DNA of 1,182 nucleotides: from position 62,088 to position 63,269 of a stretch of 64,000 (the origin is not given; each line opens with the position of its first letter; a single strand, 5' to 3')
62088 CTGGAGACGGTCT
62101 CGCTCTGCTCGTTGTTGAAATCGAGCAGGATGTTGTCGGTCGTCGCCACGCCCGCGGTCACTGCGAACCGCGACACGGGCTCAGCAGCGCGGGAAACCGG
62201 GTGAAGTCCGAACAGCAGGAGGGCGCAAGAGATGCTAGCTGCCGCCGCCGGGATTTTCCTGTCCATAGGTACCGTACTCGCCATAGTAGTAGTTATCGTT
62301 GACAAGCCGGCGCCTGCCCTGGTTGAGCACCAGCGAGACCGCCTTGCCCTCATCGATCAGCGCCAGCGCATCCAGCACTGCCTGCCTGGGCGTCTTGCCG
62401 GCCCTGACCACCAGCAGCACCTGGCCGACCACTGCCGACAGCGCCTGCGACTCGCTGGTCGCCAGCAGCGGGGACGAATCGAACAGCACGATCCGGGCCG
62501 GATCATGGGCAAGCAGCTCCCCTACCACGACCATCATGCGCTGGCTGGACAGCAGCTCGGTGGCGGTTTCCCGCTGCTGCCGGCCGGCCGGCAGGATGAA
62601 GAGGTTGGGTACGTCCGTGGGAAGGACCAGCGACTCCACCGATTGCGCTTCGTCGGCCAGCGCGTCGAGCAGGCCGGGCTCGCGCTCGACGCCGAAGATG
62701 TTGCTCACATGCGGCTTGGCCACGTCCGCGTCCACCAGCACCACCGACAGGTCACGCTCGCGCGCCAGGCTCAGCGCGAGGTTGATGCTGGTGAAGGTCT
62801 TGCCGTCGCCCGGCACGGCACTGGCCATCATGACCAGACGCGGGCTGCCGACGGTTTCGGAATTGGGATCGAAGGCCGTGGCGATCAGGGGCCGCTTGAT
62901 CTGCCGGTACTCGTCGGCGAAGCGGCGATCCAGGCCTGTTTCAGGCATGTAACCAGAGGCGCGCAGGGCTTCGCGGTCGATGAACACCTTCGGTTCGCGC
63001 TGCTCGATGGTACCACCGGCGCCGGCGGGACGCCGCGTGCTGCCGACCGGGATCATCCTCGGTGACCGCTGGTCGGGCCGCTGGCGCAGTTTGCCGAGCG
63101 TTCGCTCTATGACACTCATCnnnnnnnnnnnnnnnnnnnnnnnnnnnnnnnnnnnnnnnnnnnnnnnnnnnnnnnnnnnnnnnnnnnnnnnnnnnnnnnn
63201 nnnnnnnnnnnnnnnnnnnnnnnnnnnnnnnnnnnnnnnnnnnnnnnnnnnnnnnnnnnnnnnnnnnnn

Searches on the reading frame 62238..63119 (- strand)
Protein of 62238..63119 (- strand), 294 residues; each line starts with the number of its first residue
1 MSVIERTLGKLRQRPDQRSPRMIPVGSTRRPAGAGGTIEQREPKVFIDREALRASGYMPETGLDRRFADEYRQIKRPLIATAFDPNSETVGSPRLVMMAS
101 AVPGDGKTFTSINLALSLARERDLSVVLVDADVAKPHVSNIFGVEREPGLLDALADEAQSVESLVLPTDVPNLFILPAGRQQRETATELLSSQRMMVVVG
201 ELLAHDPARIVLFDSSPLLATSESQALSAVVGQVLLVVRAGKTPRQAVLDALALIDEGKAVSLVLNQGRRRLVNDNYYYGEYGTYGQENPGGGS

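Call 57: search_protein_families(library=pfam, proteins=[window:62238-63119:-], max_evalue=0.001)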
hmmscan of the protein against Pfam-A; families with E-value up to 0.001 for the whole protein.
window:62238-63119:- (294 aa): 3 families
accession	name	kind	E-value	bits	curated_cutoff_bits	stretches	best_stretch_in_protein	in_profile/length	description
PF13614.12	AAA_31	-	6.7e-09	36.4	27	1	100-239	8-148/177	AAA domain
PF10609.15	ParA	-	2.5e-06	27.5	27.1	1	95-152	5-56/246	NUBPL iron-transfer P-loop NTPase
PF01656.29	CbiA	-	5.1e-06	26.9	25.4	1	98-148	3-51/125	CobQ/CobB/MinD/ParA nucleotide binding domain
